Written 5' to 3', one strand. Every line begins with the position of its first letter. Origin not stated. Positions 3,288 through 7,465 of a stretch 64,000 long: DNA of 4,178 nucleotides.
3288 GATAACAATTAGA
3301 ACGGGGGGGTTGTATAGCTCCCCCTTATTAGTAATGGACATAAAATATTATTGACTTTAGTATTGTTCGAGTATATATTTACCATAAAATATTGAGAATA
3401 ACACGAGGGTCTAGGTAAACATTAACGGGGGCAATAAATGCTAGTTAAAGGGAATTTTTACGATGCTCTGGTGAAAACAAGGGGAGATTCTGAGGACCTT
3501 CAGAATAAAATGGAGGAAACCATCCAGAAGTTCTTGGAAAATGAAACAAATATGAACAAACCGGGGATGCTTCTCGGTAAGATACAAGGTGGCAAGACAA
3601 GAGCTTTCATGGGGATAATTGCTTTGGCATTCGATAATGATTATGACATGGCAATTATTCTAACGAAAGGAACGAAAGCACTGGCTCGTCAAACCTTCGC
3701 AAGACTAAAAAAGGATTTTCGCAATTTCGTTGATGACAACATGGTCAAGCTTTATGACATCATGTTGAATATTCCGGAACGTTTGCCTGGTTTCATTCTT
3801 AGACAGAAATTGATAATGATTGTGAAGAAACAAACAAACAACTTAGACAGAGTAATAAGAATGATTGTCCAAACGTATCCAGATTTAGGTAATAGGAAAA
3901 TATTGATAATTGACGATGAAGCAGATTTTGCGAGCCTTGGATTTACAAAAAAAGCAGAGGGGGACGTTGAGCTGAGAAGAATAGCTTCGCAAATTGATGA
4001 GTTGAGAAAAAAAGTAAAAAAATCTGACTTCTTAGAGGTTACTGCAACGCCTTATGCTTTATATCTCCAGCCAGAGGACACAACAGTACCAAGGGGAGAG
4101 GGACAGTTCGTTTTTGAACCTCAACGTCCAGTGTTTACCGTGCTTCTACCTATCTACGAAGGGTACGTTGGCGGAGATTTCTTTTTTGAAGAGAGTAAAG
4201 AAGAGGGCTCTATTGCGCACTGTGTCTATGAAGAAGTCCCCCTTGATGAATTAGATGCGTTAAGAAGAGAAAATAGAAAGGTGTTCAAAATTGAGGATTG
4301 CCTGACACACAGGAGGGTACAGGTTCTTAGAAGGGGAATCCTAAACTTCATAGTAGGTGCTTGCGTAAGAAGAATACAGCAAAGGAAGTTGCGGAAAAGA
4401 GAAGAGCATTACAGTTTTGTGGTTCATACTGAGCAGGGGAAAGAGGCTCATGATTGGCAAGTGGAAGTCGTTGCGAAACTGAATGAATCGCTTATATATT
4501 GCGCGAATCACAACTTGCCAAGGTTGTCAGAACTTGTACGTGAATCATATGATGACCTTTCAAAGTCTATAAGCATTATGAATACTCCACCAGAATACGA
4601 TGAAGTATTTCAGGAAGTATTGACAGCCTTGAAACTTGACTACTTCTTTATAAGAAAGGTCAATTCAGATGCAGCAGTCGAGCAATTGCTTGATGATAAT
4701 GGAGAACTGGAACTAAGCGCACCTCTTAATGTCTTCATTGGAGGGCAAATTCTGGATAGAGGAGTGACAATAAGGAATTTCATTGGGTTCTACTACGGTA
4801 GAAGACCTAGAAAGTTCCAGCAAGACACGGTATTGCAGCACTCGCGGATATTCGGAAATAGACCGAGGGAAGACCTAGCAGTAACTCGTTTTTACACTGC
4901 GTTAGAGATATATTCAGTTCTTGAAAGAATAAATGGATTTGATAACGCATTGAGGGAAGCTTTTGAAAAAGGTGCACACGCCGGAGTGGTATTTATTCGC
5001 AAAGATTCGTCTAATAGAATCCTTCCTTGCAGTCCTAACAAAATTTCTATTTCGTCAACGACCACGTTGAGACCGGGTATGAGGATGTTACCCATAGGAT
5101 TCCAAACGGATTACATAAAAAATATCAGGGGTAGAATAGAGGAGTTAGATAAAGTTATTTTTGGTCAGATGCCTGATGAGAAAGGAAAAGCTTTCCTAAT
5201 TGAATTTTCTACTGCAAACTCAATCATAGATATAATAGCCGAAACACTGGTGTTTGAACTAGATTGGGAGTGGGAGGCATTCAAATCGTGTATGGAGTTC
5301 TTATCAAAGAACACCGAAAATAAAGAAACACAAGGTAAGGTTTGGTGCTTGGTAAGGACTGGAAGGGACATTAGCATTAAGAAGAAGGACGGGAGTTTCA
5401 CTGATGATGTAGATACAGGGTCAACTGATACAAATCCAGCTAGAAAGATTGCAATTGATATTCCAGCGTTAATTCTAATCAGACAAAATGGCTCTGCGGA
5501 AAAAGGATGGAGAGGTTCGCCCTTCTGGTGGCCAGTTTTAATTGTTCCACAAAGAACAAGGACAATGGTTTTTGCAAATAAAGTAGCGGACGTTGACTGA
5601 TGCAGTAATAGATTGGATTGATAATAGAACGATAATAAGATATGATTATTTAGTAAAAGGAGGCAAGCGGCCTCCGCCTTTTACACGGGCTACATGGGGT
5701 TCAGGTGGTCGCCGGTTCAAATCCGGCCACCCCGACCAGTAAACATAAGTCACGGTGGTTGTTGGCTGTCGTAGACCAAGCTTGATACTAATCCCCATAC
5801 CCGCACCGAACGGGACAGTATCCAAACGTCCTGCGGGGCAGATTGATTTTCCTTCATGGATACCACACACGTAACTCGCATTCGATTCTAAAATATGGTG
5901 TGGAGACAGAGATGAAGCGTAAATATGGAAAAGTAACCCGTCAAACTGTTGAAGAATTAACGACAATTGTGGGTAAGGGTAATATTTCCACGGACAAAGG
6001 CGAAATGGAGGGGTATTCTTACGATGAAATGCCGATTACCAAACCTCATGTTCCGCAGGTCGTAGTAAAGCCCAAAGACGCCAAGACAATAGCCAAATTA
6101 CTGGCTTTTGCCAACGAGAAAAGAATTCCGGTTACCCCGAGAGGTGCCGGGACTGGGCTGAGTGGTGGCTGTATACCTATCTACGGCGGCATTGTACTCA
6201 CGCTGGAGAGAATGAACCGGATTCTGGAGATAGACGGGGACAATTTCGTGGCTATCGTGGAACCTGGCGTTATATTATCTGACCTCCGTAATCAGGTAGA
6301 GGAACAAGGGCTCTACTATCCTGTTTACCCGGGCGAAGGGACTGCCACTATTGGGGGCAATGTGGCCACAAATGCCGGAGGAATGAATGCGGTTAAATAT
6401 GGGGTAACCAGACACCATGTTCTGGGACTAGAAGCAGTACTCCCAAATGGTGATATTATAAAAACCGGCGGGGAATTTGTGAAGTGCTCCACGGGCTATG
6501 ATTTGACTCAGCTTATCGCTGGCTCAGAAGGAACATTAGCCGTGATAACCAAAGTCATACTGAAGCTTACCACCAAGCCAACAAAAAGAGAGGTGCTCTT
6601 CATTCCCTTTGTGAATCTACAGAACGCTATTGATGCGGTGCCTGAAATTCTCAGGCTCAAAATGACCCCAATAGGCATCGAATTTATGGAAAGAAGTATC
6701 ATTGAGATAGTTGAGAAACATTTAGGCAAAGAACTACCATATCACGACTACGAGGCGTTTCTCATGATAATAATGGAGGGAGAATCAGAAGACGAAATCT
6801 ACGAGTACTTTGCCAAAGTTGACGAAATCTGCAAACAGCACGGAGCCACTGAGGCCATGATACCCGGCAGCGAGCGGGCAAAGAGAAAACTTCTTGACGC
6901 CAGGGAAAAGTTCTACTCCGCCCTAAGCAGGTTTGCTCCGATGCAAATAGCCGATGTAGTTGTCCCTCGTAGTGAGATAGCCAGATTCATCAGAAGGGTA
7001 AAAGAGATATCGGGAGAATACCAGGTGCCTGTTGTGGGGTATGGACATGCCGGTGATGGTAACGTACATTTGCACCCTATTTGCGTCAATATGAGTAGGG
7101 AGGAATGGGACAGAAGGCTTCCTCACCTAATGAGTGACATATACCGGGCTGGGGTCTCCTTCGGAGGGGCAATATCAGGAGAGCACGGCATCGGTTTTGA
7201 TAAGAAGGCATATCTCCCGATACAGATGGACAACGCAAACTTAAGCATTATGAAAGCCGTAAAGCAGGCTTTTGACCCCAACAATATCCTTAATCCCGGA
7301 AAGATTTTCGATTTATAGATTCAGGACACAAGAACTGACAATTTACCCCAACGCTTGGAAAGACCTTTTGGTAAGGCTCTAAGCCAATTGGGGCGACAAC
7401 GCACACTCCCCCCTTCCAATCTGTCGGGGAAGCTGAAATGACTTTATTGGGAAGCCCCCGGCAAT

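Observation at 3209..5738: Minimal tRNA-Pro integrative islet carrying a solitary Z1-domain NTPase (candidate single-gene defence or Type IV-like restriction)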

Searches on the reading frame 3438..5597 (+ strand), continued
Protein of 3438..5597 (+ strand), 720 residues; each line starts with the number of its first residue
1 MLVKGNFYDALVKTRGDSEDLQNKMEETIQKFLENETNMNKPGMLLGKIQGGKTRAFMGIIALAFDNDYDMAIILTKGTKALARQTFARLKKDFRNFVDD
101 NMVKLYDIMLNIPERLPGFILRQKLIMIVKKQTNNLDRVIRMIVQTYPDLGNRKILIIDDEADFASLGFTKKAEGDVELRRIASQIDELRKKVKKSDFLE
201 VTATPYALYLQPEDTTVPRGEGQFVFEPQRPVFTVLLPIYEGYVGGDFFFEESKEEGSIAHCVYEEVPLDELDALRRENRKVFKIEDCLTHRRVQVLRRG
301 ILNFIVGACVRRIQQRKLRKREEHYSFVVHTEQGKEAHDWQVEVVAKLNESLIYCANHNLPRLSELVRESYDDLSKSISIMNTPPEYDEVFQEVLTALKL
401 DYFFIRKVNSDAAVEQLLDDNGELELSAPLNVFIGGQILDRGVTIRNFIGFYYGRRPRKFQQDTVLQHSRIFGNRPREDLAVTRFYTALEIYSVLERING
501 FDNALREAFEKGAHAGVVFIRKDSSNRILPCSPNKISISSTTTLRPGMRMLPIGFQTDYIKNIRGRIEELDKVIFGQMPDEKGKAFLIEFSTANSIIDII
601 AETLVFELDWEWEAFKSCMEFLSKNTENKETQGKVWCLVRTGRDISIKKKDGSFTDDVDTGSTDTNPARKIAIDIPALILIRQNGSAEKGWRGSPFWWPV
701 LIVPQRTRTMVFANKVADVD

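Call 99: search_protein_families(library=pfam, proteins=[L046:7021-7818:+, L047:10217-10738:+, L056:7365-7829:-, L196:3800-4714:-, L022:7328-7993:+, L022:6379-7194:+, L195:1799-2539:-], max_evalue=0.001)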
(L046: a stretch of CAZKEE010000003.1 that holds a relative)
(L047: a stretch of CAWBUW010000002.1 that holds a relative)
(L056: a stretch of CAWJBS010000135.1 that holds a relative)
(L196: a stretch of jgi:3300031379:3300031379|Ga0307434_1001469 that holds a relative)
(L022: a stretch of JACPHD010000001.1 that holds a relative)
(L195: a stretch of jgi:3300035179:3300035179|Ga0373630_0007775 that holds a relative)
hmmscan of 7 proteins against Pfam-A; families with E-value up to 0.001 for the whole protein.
L046:7021-7818:+ (266 aa): 1 family
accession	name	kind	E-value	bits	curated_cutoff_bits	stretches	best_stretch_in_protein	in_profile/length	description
PF12686.12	DUF3800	-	1.7e-12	48.7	21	1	28-203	1-147/149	Protein of unknown function (DUF3800)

L047:10217-10738:+ (174 aa): 0 families

L056:7365-7829:- (155 aa): 0 families

L196:3800-4714:- (305 aa): 2 families
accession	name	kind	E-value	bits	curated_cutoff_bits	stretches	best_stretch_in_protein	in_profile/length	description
PF08271.17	Zn_Ribbon_TF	-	0.0001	22.2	29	0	10-31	8-29/43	TFIIB zinc-binding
PF14319.11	Zn_Tnp_IS91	-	0.00026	21.4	26.3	1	20-50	37-67/90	Transposase zinc-binding domain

L022:7328-7993:+ (222 aa): 1 family
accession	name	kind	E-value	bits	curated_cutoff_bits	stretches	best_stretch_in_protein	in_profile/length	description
PF15515.12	MvaI_BcnI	-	5.1e-52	177.6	25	1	1-215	30-227/227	MvaI/BcnI restriction endonuclease family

L022:6379-7194:+ (272 aa): 5 families
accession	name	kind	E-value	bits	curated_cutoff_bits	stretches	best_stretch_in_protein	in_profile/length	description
PF01555.25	N6_N4_Mtase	-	7.1e-41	141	26.7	1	52-260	1-221/221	DNA methylase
PF01170.24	UPF0020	-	2.7e-05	24.4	22.3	0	218-265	26-72/197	RMKL-like, methyltransferase domain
PF02384.22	N6_Mtase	-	0.00021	21.2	20.4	0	22-73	96-146/311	N-6 DNA Methylase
PF09445.16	Methyltransf_15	-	0.0006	19.9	22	0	222-268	2-48/165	RNA cap guanine-N2 methyltransferase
PF13847.12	Methyltransf_31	-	0.00095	19.3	27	0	220-267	3-53/145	Methyltransferase domain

L195:1799-2539:- (247 aa): 2 families
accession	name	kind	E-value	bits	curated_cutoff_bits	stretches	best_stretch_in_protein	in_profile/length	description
PF01936.24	NYN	-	5.6e-34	118.2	24.2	1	9-142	1-143/145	NYN domain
PF12872.13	OST-HTH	-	2e-14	53.7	23.8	1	170-231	12-68/71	OST-HTH/LOTUS domain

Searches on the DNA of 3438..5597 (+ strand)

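Call 93: search_rna_families(sources=[L195, L196, L197, L194, L006], threshold=evalue, max_evalue=0.01)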
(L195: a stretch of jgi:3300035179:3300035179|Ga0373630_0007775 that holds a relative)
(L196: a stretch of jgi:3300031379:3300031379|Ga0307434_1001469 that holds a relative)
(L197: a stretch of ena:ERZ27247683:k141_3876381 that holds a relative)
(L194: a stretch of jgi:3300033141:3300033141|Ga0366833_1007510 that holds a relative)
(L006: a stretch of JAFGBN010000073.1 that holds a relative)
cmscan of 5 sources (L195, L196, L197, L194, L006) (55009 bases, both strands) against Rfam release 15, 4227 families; matches with E-value up to 0.01: 0.
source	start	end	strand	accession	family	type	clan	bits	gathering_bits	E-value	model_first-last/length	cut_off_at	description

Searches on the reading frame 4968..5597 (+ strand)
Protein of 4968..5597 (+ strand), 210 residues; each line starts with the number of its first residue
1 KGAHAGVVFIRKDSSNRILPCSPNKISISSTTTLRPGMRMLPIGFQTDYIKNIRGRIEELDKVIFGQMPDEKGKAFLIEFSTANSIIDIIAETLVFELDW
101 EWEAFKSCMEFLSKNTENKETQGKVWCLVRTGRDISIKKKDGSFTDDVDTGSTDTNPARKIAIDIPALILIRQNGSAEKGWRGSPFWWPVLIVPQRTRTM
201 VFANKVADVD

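Call 52: search_solved_structures(query=window:4968-5597:+, max_evalue=10, show_alignments=2)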
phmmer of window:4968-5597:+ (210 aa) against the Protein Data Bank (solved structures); distinct sequences matched with E-value up to 10: 7.
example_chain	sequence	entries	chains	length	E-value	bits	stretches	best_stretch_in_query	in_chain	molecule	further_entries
7oo2_B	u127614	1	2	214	0.32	13.7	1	20-59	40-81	anti-MenX Fab light chain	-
6ol5_B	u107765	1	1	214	0.63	12.7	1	20-59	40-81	ib3 Light Chain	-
8w5e_L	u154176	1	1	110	0.9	12.2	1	20-59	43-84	Light chain of Ab4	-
1nff_A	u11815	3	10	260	1.1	12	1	51-86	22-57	Putative oxidoreductase Rv2002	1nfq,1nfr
9md2_L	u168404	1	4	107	1.1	12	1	19-59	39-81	mAb 5-6 Light chain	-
8tq9_L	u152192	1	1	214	1.1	11.9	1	20-59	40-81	Fab.S19.8 Light Chain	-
4uvk_A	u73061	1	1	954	1.3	11.6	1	75-110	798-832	ZYRO0D15994P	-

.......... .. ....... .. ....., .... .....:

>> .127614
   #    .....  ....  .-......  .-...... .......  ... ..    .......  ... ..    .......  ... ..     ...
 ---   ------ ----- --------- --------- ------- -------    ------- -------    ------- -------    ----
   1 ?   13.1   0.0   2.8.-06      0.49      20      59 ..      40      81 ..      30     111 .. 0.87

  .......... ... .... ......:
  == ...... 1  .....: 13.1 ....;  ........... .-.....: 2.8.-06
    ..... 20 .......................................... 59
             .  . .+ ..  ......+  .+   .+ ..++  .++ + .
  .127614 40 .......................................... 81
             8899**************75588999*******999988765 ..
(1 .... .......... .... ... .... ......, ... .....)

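Call 61: predict_structure(alignment_id=A4)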
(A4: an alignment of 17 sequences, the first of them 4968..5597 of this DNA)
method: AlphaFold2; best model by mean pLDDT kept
length: 210 residues; sequences in the alignment: 17
mean_pLDDT: 78.3   pTM: 0.79
mean pLDDT of the five models: 78.3, 77.5, 76.4, 74.6, 67.5
residues with pLDDT >= 90: 81; 70-90: 67; 50-70: 40; < 50: 22
segments of 3 or more residues with pLDDT < 50: 1-10, 20-24
pLDDT, mean of each block of 10 residues (from residue 1): 38 51 55 85 60 87 92 91 95 73 89 95 96 72 56 85 96 83 85 92 68
secondary structure, 60 per line:
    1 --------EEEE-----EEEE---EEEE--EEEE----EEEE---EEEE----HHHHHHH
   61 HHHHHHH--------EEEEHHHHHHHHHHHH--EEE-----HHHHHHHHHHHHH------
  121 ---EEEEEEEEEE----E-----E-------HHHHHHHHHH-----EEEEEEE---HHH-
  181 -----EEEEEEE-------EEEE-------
elements in order: E9-12 E18-21 E25-28 E31-34 E39-42 E46-49 H54-67 E76-79 H80-91 E94-96 H102-114 E124-133 H152-161 E167-173 E186-192 E200-203

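Call 69: fold_search(model_id=the predicted structure, library=pdb)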
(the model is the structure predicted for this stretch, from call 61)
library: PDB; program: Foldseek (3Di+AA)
matches with E <= 10: 217; with E <= 0.001: 1
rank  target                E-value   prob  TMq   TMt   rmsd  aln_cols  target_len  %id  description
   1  6f1s                  3.6e-05  1.00  0.45  0.62   5.3       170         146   22  C-terminal domain of CglI restriction endonuclease H subunit (released 2018-02-14)
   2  5cw3_B                4.5e-01  0.06  0.19  0.16  16.6       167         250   12  Structure of CfBRCC36-CfKIAA0157 complex (Zn Edge) (released 2015-09-16)
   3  3n2q                  4.8e-01  0.06  0.20  0.16  15.6       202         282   10  Crystal structure of Sex pheromone staph-cAM373 precursor (released 2010-06-02)
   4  7xm0_A                4.8e-01  0.03  0.14  0.12  16.6       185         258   12  Crystal structure of Sau3AI-C and DNA substrate complex (released 2023-04-26)
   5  5cw5_B                5.4e-01  0.10  0.20  0.19  11.1       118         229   12  Structure of CfBRCC36-CfKIAA0157 complex (QSQ mutant) (released 2015-09-16)
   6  3pxv_B                7.0e-01  0.04  0.18  0.19  14.5       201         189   10  Crystal structure of a Nitroreductase with bound FMN (Dhaf_2018) from Desulfitobacterium hafniense DCB-2 at 2.30 A res (released 2010-12-29)
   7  3e3y_A                7.0e-01  0.02  0.15  0.13  17.4       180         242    7  Q138F HincII bound to GTTAAC and cocrystallized with 5 mM Ca2+ (released 2008-08-26)
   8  4nj5                  7.4e-01  0.06  0.14  0.07  13.8       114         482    8  Crystal structure of SUVH9 (released 2014-01-22)
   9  5cw5_D                7.9e-01  0.11  0.20  0.18   6.9        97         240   10  Structure of CfBRCC36-CfKIAA0157 complex (QSQ mutant) (released 2015-09-16)
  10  5cw3_D                1.0e+00  0.09  0.20  0.18   6.5        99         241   11  Structure of CfBRCC36-CfKIAA0157 complex (Zn Edge) (released 2015-09-16)
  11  5ya6_B                1.1e+00  0.05  0.14  0.16   8.5        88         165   14  Crystal structure of archaeal flagellin FlaB1 from Methanocaldococcus jannaschii (released 2019-02-06)
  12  1pd5_J                1.1e+00  0.01  0.12  0.12  21.1       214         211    9  Crystal structure of E.coli chloramphenicol acetyltransferase type I at 2.5 Angstrom resolution (released 2004-06-01)
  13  3e44_B                1.2e+00  0.01  0.10  0.09  18.7       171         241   10  Q138F HincII bound to cleaved DNA (GTT | AAC) and Mn2+ (released 2008-08-26)
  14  2gig_A                1.2e+00  0.01  0.10  0.09  18.1       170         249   10  Alteration of sequence specificity of the type II restriction endonuclease HINCII through an indirect readout mechanis (released 2006-07-18)
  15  5cw4_B                1.2e+00  0.04  0.21  0.18  15.6       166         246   12  Structure of CfBRCC36-CfKIAA0157 complex (Selenium Edge) (released 2015-09-16)
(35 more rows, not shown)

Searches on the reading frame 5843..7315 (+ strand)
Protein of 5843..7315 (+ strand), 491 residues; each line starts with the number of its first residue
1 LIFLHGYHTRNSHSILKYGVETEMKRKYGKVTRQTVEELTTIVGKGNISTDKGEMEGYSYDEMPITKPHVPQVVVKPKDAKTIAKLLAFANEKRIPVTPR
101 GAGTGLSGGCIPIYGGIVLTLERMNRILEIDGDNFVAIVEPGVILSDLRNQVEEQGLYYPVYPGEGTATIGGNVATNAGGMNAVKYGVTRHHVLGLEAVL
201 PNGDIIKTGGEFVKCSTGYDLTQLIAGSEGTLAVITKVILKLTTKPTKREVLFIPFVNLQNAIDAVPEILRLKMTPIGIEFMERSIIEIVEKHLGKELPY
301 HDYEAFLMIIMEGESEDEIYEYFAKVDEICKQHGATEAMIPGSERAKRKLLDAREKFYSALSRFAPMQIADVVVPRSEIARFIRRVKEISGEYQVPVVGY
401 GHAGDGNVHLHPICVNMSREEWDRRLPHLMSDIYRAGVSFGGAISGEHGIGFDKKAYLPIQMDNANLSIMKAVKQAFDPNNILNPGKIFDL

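Call 11: search_protein_families(library=pfam, proteins=[window:5843-7315:+], max_evalue=0.001)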
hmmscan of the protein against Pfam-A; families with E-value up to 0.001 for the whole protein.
window:5843-7315:+ (491 aa): 2 families
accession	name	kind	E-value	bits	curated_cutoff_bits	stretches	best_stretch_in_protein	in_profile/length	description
PF02913.24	FAD-oxidase_C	-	2.2e-58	198.4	21.2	1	245-488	1-248/248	FAD linked oxidases, C-terminal domain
PF01565.28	FAD_binding_4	-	2.3e-43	147.7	26.4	1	71-209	1-139/139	FAD binding domain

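Call 60: find_homologous_proteins(query=window:5912-7315:+, max_evalue=1e-100)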
Query window:5912-7315:+ (468 aa): 5962 proteins with E <= 1e-100 among 8000 candidates; the best 120 are listed.
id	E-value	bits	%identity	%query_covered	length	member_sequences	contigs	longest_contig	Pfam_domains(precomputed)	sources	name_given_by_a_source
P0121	0.0e+0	1016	96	100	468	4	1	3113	PF01565.29,PF02913.25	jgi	-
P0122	0.0e+0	1016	96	100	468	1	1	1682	PF01565.29,PF02913.25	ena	-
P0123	7.1e-273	923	87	100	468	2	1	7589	PF01565.29,PF02913.25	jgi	-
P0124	1.4e-271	919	85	100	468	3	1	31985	PF01565.29,PF02913.25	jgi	-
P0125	7.1e-270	913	86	100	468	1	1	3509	PF01565.29,PF02913.25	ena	-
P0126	1.1e-269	913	85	100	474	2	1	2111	PF01565.29,PF02913.25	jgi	-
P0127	1.1e-267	906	84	100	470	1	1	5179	PF01565.29,PF02913.25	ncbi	-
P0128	1.1e-266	903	84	100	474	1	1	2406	PF01565.29,PF02913.25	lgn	-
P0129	1.9e-264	896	82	100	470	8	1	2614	PF01565.29,PF02913.25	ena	-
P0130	9.8e-263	890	81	100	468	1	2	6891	PF01565.29,PF02913.25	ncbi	-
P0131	1.0e-262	890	82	100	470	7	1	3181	PF01565.29,PF02913.25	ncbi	-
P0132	3.1e-262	888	81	100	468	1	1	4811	PF01565.29,PF02913.25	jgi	-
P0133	5.3e-262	888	83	100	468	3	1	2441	PF01565.29,PF02913.25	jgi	-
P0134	5.8e-262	887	81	100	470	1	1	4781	PF01565.29,PF02913.25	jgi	-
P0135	9.4e-262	887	80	100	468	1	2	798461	PF01565.29,PF02913.25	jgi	jgi:glycolate oxidase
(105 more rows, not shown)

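Call 63: find_encoding_contigs(protein=P0124, flank=7000, max_places=2)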
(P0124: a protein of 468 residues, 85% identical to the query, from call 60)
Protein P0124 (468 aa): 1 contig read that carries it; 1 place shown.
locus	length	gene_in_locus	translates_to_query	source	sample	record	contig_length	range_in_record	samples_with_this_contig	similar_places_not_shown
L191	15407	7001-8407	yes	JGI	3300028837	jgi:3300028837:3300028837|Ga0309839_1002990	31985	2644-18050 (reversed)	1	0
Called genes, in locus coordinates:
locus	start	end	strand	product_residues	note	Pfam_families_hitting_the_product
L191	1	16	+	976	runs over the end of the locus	PF04879:Molybdop_Fe4S4, PF00384:Molybdopterin, PF01568:Molydop_binding, PF13247:Fer4_11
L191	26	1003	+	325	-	PF03916:NrfD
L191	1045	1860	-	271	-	PF00753:Lactamase_B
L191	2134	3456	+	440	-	PF00753:Lactamase_B, PF12706:Lactamase_B_2 (weak), PF16661:Lactamase_B_6, PF10996:Beta-Casp, PF07521:RMMBL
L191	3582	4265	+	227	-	PF18306:LDcluster4, PF03641:Lysine_decarbox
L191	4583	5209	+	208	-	PF02163:Peptidase_M50 (weak)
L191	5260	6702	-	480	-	PF07819:PGAP1 (weak), PF12697:Abhydrolase_6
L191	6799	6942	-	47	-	-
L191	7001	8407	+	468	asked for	PF01565:FAD_binding_4, PF02913:FAD-oxidase_C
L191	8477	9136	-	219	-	PF01902:Diphthami_syn_2_N, PF28410:Diphthami_syn_2_C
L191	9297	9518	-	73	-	PF12797:Fer4_2 (weak), PF13237:Fer4_10, PF00037:Fer4, PF12837:Fer4_6 (weak), PF14697:Fer4_21 (weak), PF12838:Fer4_7, PF13187:Fer4_9, PF00037:Fer4 (weak), +5 more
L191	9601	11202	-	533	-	PF00890:FAD_binding_2, PF01266:DAO, PF03486:HI0933_like (weak), PF07992:Pyr_redox_2 (faint), PF12831:FAD_oxidored, PF02910:Succ_DH_flav_C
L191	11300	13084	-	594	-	PF00496:SBP_bac_5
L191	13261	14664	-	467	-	PF05935:Arylsulfotrans, PF14269:Arylsulfotran_2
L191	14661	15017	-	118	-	PF01262:AlaDh_PNT_C (weak), PF00890:FAD_binding_2, PF01134:GIDA (weak), PF01266:DAO, PF03486:HI0933_like (weak), PF07992:Pyr_redox_2 (weak), PF12831:FAD_oxidored, PF13450:NAD_binding_8 (weak)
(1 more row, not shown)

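Call 64: find_encoding_contigs(protein=P0123, flank=7000, max_places=2)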
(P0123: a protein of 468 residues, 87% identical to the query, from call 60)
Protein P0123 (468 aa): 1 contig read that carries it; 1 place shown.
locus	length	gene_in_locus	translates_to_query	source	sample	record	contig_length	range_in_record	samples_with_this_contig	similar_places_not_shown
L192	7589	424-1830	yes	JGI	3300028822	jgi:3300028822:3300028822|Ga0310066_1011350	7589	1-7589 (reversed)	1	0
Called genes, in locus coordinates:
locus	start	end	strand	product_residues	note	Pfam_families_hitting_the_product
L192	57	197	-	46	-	PF18930:DUF5679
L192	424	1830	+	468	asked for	PF01565:FAD_binding_4, PF02913:FAD-oxidase_C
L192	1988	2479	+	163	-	PF03994:DUF350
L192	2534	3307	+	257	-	PF01841:Transglut_core (weak)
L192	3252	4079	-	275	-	-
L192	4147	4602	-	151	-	PF00149:Metallophos (faint), PF12850:Metallophos_2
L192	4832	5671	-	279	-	PF02645:DegV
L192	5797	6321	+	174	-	PF06559:DCD_N (weak), PF22769:DCD, PF00692:dUTPase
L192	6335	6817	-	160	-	PF00383:dCMP_cyt_deam_1, PF14437:MafB19-deam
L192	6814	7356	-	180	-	PF13238:AAA_18, PF13207:AAA_17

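Call 65: find_encoding_contigs(protein=P0121, flank=7000, max_places=2)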
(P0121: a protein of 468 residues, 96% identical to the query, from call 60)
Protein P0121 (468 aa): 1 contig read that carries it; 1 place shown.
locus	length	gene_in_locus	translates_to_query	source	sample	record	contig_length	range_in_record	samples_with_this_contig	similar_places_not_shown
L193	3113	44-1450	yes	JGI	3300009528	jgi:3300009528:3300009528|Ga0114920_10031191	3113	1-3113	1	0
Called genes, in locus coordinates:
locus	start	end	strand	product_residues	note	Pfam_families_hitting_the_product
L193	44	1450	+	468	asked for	PF01565:FAD_binding_4, PF02913:FAD-oxidase_C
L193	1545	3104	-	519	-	-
